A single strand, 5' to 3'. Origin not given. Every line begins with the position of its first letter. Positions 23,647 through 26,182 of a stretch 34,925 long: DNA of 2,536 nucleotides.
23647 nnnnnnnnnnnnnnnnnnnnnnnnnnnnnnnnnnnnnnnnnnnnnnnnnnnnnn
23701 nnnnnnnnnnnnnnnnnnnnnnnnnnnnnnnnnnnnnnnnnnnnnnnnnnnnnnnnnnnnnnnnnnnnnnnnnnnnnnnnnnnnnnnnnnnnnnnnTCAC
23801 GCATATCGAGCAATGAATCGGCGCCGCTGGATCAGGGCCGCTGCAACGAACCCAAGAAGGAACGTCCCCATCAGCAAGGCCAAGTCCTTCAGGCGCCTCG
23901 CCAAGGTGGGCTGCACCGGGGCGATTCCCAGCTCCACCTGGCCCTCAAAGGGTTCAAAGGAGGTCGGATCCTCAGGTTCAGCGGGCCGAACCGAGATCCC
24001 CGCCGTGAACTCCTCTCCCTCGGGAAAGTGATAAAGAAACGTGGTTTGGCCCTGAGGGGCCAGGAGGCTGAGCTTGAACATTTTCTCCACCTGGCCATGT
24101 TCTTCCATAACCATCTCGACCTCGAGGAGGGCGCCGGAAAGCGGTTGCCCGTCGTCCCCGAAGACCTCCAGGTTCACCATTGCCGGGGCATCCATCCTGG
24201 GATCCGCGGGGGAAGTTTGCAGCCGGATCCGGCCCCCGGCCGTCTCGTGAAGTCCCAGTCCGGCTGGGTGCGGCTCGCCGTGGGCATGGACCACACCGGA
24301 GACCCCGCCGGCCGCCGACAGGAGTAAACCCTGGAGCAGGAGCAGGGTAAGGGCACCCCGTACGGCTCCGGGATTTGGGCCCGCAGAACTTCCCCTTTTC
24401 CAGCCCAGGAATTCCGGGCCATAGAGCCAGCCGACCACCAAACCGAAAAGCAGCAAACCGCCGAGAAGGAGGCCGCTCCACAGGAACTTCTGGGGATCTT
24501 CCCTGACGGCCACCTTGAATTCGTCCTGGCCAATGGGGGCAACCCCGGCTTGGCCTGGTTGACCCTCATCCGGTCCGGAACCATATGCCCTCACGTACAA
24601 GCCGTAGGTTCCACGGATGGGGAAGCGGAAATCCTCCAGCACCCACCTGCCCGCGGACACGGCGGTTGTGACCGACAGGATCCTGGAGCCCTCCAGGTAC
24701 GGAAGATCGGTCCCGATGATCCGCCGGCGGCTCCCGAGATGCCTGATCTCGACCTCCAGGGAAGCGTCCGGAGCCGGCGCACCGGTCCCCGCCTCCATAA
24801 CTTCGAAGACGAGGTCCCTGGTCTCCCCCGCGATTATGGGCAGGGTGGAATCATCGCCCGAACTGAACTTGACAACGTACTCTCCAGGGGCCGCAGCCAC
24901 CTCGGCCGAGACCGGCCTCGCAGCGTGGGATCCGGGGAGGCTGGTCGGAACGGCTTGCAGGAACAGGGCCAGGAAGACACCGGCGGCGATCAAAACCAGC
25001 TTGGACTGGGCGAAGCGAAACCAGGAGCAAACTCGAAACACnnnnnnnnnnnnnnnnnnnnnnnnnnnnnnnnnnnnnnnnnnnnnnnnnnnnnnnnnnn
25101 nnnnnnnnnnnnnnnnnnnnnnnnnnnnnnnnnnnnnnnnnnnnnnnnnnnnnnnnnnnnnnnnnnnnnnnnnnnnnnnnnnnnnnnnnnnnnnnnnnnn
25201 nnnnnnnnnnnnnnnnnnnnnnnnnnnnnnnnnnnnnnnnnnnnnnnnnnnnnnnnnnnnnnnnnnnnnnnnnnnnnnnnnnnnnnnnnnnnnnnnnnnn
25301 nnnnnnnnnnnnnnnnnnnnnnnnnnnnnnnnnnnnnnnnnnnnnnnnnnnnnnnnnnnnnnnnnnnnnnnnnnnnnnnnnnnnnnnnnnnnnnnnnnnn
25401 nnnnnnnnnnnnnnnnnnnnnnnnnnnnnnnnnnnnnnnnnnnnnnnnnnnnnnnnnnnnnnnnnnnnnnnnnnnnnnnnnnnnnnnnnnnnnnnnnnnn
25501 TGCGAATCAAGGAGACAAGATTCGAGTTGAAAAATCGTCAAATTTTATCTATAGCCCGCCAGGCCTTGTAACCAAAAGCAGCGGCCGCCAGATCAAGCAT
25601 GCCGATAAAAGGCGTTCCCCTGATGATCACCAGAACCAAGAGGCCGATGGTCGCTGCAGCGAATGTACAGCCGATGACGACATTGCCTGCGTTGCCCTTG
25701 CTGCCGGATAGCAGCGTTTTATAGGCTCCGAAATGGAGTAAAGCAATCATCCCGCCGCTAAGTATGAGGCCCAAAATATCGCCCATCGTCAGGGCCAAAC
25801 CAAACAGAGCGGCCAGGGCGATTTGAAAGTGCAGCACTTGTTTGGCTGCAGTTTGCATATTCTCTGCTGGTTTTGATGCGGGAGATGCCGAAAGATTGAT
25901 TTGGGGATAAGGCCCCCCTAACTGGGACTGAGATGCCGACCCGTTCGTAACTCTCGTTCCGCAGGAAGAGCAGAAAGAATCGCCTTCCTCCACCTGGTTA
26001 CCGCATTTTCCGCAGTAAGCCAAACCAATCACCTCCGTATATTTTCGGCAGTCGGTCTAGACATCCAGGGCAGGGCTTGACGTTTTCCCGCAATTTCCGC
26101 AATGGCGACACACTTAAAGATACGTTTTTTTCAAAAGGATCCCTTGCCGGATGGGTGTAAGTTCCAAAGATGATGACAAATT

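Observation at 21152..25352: Riboswitch-proximal four-gene module (4-TM His-motif protein, CbtB, orphan ORF, protease-less LonB ATPase): candidate undescribed cobalt acquisition or handling system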

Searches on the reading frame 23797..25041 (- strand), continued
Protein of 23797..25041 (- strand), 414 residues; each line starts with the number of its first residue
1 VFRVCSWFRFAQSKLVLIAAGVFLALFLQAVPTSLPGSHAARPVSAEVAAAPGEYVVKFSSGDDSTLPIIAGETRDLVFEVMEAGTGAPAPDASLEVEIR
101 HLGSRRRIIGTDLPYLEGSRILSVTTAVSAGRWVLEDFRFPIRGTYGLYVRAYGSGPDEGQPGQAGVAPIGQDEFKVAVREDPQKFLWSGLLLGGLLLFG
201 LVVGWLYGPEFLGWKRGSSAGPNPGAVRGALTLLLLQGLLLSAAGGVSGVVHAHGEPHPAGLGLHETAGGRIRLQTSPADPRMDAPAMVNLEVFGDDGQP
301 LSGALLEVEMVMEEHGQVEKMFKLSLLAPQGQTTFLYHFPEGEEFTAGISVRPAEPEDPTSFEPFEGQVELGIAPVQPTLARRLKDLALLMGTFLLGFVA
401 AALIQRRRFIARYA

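Call 87: find_encoding_contigs(protein=P0293, flank=5000, max_places=1)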
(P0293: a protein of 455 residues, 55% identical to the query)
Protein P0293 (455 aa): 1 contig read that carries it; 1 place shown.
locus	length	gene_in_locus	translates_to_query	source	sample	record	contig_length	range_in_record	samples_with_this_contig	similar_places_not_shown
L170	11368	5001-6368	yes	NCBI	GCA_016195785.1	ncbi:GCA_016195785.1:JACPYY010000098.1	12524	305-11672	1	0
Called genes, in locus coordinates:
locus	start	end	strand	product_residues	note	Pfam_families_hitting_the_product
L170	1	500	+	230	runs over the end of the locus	PF02589:LUD_dom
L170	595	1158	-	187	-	PF00899:ThiF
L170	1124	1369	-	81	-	-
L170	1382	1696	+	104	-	-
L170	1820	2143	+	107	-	-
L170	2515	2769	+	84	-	-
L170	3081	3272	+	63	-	PF09489:CbtB (weak)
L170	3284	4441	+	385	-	-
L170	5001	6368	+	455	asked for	PF00493:MCM (faint), PF01078:Mg_chelatase, PF13245:AAA_19 (faint), PF07728:AAA_5 (faint), PF13654:AAA_32 (weak), PF00158:Sigma54_activat, PF20436:LonB_AAA-LID (weak)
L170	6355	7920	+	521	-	PF01903:CbiX, PF02570:CbiC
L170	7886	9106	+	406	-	PF01888:CbiD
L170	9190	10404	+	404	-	PF00590:TP_methylase, PF01135:PCMT (weak)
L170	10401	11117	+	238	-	PF00590:TP_methylase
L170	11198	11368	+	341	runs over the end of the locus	PF00590:TP_methylase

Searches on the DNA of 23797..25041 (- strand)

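Call 30: search_rna_families(sources=[L001, L037, L012, L031, L039, L051, L056, L070], threshold=gathering)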
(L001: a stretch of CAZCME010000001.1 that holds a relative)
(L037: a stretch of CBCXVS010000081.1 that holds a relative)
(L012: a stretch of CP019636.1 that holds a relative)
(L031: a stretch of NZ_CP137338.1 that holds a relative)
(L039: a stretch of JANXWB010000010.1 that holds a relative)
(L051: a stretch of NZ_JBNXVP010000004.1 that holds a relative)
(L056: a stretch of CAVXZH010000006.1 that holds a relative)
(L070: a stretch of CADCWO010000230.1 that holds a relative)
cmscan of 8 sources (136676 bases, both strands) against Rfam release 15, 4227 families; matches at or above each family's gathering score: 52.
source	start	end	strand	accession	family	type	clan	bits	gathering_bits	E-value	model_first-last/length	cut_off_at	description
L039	3468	3654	+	RF01419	IsrR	Gene; antisense;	-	123.5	52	3.9e-24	1-187/187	no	Antisense RNA which regulates isiA expression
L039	5536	5710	-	RF01419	IsrR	Gene; antisense;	-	85.7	52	3.8e-15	1-187/187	no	Antisense RNA which regulates isiA expression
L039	1924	2101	+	RF01419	IsrR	Gene; antisense;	-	74.9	52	1.5e-12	1-187/187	no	Antisense RNA which regulates isiA expression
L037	7391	7572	+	RF00174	Cobalamin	Cis-reg; riboswitch;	CL00101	63.7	31.5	4.4e-13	1-189/189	no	Cobalamin riboswitch aptamer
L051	7582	7732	+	RF00174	Cobalamin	Cis-reg; riboswitch;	CL00101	60.3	31.5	4e-12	1-189/189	no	Cobalamin riboswitch aptamer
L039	7597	7744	+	RF00174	Cobalamin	Cis-reg; riboswitch;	CL00101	53.5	31.5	3.7e-10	1-189/189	no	Cobalamin riboswitch aptamer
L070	7535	7676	+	RF00174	Cobalamin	Cis-reg; riboswitch;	CL00101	47.5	31.5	1.8e-08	1-189/189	no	Cobalamin riboswitch aptamer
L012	2493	2586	-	RF00029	Intron_gpII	Intron;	-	43.8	40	5.6e-05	1-77/77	no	Group II catalytic intron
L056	3748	3787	-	RF01318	CRISPR-DR5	Gene; CRISPR;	CL00015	43.3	40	0.003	1-37/37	no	CRISPR RNA direct repeat element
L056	1160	1199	-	RF01318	CRISPR-DR5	Gene; CRISPR;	CL00015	41.3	40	0.0084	1-37/37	no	CRISPR RNA direct repeat element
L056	2391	2432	-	RF01318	CRISPR-DR5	Gene; CRISPR;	CL00015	41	40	0.0096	1-37/37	no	CRISPR RNA direct repeat element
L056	3103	3144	-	RF01318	CRISPR-DR5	Gene; CRISPR;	CL00015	41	40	0.0096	1-37/37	no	CRISPR RNA direct repeat element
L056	2747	2780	-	RF01318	CRISPR-DR5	Gene; CRISPR;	CL00015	41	40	0.0097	4-37/37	no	CRISPR RNA direct repeat element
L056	867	900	-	RF01318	CRISPR-DR5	Gene; CRISPR;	CL00015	41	40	0.0097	4-37/37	no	CRISPR RNA direct repeat element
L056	939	972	-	RF01318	CRISPR-DR5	Gene; CRISPR;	CL00015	41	40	0.0097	4-37/37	no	CRISPR RNA direct repeat element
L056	1014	1047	-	RF01318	CRISPR-DR5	Gene; CRISPR;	CL00015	41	40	0.0097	4-37/37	no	CRISPR RNA direct repeat element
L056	1088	1121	-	RF01318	CRISPR-DR5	Gene; CRISPR;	CL00015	41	40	0.0097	4-37/37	no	CRISPR RNA direct repeat element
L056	1233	1266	-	RF01318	CRISPR-DR5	Gene; CRISPR;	CL00015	41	40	0.0097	4-37/37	no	CRISPR RNA direct repeat element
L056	1308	1341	-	RF01318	CRISPR-DR5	Gene; CRISPR;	CL00015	41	40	0.0097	4-37/37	no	CRISPR RNA direct repeat element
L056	1380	1413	-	RF01318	CRISPR-DR5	Gene; CRISPR;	CL00015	41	40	0.0097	4-37/37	no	CRISPR RNA direct repeat element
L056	1452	1485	-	RF01318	CRISPR-DR5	Gene; CRISPR;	CL00015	41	40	0.0097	4-37/37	no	CRISPR RNA direct repeat element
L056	1523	1556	-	RF01318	CRISPR-DR5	Gene; CRISPR;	CL00015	41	40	0.0097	4-37/37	no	CRISPR RNA direct repeat element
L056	1674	1707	-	RF01318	CRISPR-DR5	Gene; CRISPR;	CL00015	41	40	0.0097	4-37/37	no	CRISPR RNA direct repeat element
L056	1746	1779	-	RF01318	CRISPR-DR5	Gene; CRISPR;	CL00015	41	40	0.0097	4-37/37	no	CRISPR RNA direct repeat element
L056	1818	1851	-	RF01318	CRISPR-DR5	Gene; CRISPR;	CL00015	41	40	0.0097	4-37/37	no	CRISPR RNA direct repeat element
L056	1891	1924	-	RF01318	CRISPR-DR5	Gene; CRISPR;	CL00015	41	40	0.0097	4-37/37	no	CRISPR RNA direct repeat element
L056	1961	1994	-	RF01318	CRISPR-DR5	Gene; CRISPR;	CL00015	41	40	0.0097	4-37/37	no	CRISPR RNA direct repeat element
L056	2032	2065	-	RF01318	CRISPR-DR5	Gene; CRISPR;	CL00015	41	40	0.0097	4-37/37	no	CRISPR RNA direct repeat element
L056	2105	2138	-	RF01318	CRISPR-DR5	Gene; CRISPR;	CL00015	41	40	0.0097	4-37/37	no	CRISPR RNA direct repeat element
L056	2178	2211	-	RF01318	CRISPR-DR5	Gene; CRISPR;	CL00015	41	40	0.0097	4-37/37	no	CRISPR RNA direct repeat element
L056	2250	2283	-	RF01318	CRISPR-DR5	Gene; CRISPR;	CL00015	41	40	0.0097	4-37/37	no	CRISPR RNA direct repeat element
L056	2321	2354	-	RF01318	CRISPR-DR5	Gene; CRISPR;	CL00015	41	40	0.0097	4-37/37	no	CRISPR RNA direct repeat element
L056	2461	2494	-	RF01318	CRISPR-DR5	Gene; CRISPR;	CL00015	41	40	0.0097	4-37/37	no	CRISPR RNA direct repeat element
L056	2532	2565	-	RF01318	CRISPR-DR5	Gene; CRISPR;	CL00015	41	40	0.0097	4-37/37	no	CRISPR RNA direct repeat element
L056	2604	2637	-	RF01318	CRISPR-DR5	Gene; CRISPR;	CL00015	41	40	0.0097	4-37/37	no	CRISPR RNA direct repeat element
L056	2674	2707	-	RF01318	CRISPR-DR5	Gene; CRISPR;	CL00015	41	40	0.0097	4-37/37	no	CRISPR RNA direct repeat element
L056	2819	2852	-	RF01318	CRISPR-DR5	Gene; CRISPR;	CL00015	41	40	0.0097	4-37/37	no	CRISPR RNA direct repeat element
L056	2891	2924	-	RF01318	CRISPR-DR5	Gene; CRISPR;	CL00015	41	40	0.0097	4-37/37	no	CRISPR RNA direct repeat element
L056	2962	2995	-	RF01318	CRISPR-DR5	Gene; CRISPR;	CL00015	41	40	0.0097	4-37/37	no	CRISPR RNA direct repeat element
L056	3032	3065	-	RF01318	CRISPR-DR5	Gene; CRISPR;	CL00015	41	40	0.0097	4-37/37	no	CRISPR RNA direct repeat element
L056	3174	3207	-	RF01318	CRISPR-DR5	Gene; CRISPR;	CL00015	41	40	0.0097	4-37/37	no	CRISPR RNA direct repeat element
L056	3246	3279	-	RF01318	CRISPR-DR5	Gene; CRISPR;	CL00015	41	40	0.0097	4-37/37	no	CRISPR RNA direct repeat element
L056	3318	3351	-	RF01318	CRISPR-DR5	Gene; CRISPR;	CL00015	41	40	0.0097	4-37/37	no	CRISPR RNA direct repeat element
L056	3387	3420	-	RF01318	CRISPR-DR5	Gene; CRISPR;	CL00015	41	40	0.0097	4-37/37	no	CRISPR RNA direct repeat element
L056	3462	3495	-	RF01318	CRISPR-DR5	Gene; CRISPR;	CL00015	41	40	0.0097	4-37/37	no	CRISPR RNA direct repeat element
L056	3535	3568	-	RF01318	CRISPR-DR5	Gene; CRISPR;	CL00015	41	40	0.0097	4-37/37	no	CRISPR RNA direct repeat element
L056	3606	3639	-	RF01318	CRISPR-DR5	Gene; CRISPR;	CL00015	41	40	0.0097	4-37/37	no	CRISPR RNA direct repeat element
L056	3678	3711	-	RF01318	CRISPR-DR5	Gene; CRISPR;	CL00015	41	40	0.0097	4-37/37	no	CRISPR RNA direct repeat element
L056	3820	3853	-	RF01318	CRISPR-DR5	Gene; CRISPR;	CL00015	41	40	0.0097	4-37/37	no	CRISPR RNA direct repeat element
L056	3892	3925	-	RF01318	CRISPR-DR5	Gene; CRISPR;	CL00015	41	40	0.0097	4-37/37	no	CRISPR RNA direct repeat element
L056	3965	3998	-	RF01318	CRISPR-DR5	Gene; CRISPR;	CL00015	41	40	0.0097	4-37/37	no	CRISPR RNA direct repeat element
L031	7517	7733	+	RF00174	Cobalamin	Cis-reg; riboswitch;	CL00101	37.3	31.5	1.5e-05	1-189/189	no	Cobalamin riboswitch aptamer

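Call 53: search_rna_families(sources=[L081, L082, L084, L085, L086, L087, L088, L089, L090, L092, L093, L094, L095, L097, L099, L100, L103, L105, L108, L120], threshold=gathering)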
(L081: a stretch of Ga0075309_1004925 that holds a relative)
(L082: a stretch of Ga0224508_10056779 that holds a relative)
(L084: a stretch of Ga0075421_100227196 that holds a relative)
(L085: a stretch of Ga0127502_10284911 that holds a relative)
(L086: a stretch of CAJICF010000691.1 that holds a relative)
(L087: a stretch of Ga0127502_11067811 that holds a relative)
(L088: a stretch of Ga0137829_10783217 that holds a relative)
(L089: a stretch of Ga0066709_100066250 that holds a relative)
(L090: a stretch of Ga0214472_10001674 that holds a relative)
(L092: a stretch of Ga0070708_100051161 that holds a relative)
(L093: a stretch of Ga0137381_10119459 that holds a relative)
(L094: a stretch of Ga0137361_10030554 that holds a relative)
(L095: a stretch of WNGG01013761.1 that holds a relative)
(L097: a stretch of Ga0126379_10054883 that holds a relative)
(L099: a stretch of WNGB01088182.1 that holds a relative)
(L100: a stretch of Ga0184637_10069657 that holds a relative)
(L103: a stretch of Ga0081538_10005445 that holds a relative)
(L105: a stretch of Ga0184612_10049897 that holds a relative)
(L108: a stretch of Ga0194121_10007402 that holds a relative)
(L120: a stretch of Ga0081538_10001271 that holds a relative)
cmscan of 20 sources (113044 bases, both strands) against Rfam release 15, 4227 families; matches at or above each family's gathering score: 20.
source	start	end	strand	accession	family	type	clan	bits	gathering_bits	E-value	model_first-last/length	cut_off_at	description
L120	7370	7561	+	RF00174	Cobalamin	Cis-reg; riboswitch;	CL00101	105.4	31.5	4.1e-25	1-189/189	no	Cobalamin riboswitch aptamer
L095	1029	1209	+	RF00174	Cobalamin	Cis-reg; riboswitch;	CL00101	75.3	31.5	1.7e-16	1-189/189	no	Cobalamin riboswitch aptamer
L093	552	732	+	RF00174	Cobalamin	Cis-reg; riboswitch;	CL00101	74.7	31.5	2.6e-16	1-189/189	no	Cobalamin riboswitch aptamer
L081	615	792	+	RF00174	Cobalamin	Cis-reg; riboswitch;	CL00101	74.6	31.5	2.7e-16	1-189/189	no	Cobalamin riboswitch aptamer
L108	7395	7571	+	RF00174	Cobalamin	Cis-reg; riboswitch;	CL00101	71.5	31.5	2e-15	1-189/189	no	Cobalamin riboswitch aptamer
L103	7444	7624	+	RF00174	Cobalamin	Cis-reg; riboswitch;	CL00101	69.1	31.5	1e-14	1-189/189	no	Cobalamin riboswitch aptamer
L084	640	829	+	RF00174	Cobalamin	Cis-reg; riboswitch;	CL00101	68.4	31.5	1.6e-14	1-189/189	no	Cobalamin riboswitch aptamer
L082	238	413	+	RF00174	Cobalamin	Cis-reg; riboswitch;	CL00101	68.2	31.5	1.9e-14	1-189/189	no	Cobalamin riboswitch aptamer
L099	820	1011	+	RF00174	Cobalamin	Cis-reg; riboswitch;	CL00101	67.4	31.5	3.2e-14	1-189/189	no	Cobalamin riboswitch aptamer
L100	317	485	+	RF00174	Cobalamin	Cis-reg; riboswitch;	CL00101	65.3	31.5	1.2e-13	1-189/189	no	Cobalamin riboswitch aptamer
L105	276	444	+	RF00174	Cobalamin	Cis-reg; riboswitch;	CL00101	65.2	31.5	1.3e-13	1-189/189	no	Cobalamin riboswitch aptamer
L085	26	192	+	RF00174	Cobalamin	Cis-reg; riboswitch;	CL00101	65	31.5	1.5e-13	1-189/189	no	Cobalamin riboswitch aptamer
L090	5561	5754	+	RF00174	Cobalamin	Cis-reg; riboswitch;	CL00101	64.7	31.5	1.8e-13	1-189/189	no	Cobalamin riboswitch aptamer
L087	6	182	+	RF00174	Cobalamin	Cis-reg; riboswitch;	CL00101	64.4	31.5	2.3e-13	1-189/189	no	Cobalamin riboswitch aptamer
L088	299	438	+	RF00174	Cobalamin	Cis-reg; riboswitch;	CL00101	64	31.5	2.9e-13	21-170/189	no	Cobalamin riboswitch aptamer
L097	881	1060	+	RF00174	Cobalamin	Cis-reg; riboswitch;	CL00101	63.7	31.5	3.7e-13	1-189/189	no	Cobalamin riboswitch aptamer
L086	1045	1226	+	RF00174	Cobalamin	Cis-reg; riboswitch;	CL00101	63.5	31.5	4e-13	1-189/189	no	Cobalamin riboswitch aptamer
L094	46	252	+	RF00174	Cobalamin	Cis-reg; riboswitch;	CL00101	63.2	31.5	5e-13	1-189/189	no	Cobalamin riboswitch aptamer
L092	100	268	+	RF00174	Cobalamin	Cis-reg; riboswitch;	CL00101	61.2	31.5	1.8e-12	1-189/189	no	Cobalamin riboswitch aptamer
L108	7198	7313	-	RF00059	TPP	Cis-reg; riboswitch;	-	61.1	54.3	2.8e-09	1-105/105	no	TPP riboswitch aptamer (THI element)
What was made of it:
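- RF00174 lies directly upstream of cbtB in 19 of 20 cbtB-P1-LonAAA metagenome loci scanned; the twentieth is cut short (call 53). The genes are tightly packed: they abut or overlap in many loci, and sit under one riboswitch in the 19 loci of call 53.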

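Call 54: search_rna_families(sources=[L112, L114, L115, L116, L117, L118, L121, L123, L125, L119, L124, L126, L127, L132, L136, L138, L143, L145, L149, L159], threshold=gathering)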
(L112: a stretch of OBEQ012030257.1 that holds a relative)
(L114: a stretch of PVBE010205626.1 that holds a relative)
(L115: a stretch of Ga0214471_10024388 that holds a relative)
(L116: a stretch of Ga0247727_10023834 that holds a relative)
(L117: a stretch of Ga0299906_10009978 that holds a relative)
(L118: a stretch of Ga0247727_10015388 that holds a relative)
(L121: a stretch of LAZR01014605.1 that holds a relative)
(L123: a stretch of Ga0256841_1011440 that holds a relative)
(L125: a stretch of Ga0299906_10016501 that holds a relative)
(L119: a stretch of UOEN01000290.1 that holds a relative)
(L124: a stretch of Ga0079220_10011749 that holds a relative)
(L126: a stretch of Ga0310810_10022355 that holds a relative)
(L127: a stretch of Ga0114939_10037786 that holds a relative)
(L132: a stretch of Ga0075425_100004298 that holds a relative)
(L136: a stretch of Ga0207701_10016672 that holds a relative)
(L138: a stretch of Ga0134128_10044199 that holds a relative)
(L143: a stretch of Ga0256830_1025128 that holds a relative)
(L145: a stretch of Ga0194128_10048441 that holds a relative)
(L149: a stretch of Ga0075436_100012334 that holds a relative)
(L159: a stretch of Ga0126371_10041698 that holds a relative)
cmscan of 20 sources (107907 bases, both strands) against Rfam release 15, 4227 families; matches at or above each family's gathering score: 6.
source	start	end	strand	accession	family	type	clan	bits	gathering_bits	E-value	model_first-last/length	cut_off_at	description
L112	934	1117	+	RF00174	Cobalamin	Cis-reg; riboswitch;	CL00101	131.2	31.5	1.6e-32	1-189/189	no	Cobalamin riboswitch aptamer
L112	675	843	-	RF00174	Cobalamin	Cis-reg; riboswitch;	CL00101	79.6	31.5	9.7e-18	1-189/189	no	Cobalamin riboswitch aptamer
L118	2549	2768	+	RF00174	Cobalamin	Cis-reg; riboswitch;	CL00101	59.3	31.5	6.3e-12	1-189/189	no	Cobalamin riboswitch aptamer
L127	628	772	+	RF00174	Cobalamin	Cis-reg; riboswitch;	CL00101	58.1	31.5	1.4e-11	1-189/189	no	Cobalamin riboswitch aptamer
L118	993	1072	+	RF01734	Fluoride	Cis-reg; riboswitch;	-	47.1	34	1.1e-09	1-64/64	no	Fluoride riboswitch aptamer (crcB RNA motif)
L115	1038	1209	+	RF00174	Cobalamin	Cis-reg; riboswitch;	CL00101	34.3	31.5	8.7e-05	1-189/189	no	Cobalamin riboswitch aptamer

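Call 78: search_rna_families(sources=[L002, L003, L010, L015, L020, L025, L041, L074], threshold=gathering)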
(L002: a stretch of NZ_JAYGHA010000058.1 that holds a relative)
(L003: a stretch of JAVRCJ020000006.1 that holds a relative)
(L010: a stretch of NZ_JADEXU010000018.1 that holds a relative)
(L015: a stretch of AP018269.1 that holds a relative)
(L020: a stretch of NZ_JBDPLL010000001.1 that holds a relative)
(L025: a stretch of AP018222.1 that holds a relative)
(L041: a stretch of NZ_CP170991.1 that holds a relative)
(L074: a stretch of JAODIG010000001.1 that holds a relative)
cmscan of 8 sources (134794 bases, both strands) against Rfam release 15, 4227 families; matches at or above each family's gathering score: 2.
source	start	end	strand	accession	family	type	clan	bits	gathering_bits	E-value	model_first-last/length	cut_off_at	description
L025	15934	16006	-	RF00005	tRNA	Gene; tRNA;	CL00001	70.4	29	5e-13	1-71/71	no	tRNA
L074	7491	7640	+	RF00174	Cobalamin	Cis-reg; riboswitch;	CL00101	47.8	31.5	1.5e-08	1-189/189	no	Cobalamin riboswitch aptamer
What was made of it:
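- It is also present in L037, L031, L039, L051, L070 (call 30), L074 (call 78), and L112, L115, L118, L127 (call 54). The seven Nostocales loci scanned, and the non-cyanobacterial loci without LonAAA, showed no riboswitch (calls 54, 78).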

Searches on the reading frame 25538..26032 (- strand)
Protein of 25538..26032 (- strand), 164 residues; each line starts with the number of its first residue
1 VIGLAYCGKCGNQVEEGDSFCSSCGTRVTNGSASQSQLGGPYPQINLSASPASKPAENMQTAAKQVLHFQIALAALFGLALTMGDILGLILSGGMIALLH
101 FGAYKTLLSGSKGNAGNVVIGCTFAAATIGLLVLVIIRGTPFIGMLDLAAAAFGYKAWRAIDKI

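Call 8: search_protein_families(library=ncbifam, proteins=[window:25538-26032:-], max_evalue=0.00001)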
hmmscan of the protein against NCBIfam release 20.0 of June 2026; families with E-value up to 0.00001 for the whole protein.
window:25538-26032:- (164 aa): 0 families

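Call 49: search_protein_families(library=pfam, proteins=[window:25538-26032:-], max_evalue=0.01)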
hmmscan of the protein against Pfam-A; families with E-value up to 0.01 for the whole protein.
window:25538-26032:- (164 aa): 3 families
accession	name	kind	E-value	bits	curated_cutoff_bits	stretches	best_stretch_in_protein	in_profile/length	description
PF13240.11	Zn_Ribbon_1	-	1.1e-07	31.9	25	1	6-27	1-22/23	zinc-ribbon domain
PF13248.11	Zn_ribbon_3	-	0.00012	21.9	27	1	6-27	4-25/26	zinc-ribbon domain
PF12773.13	DZR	-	0.00051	20.6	27.3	1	7-29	1-23/45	Double zinc ribbon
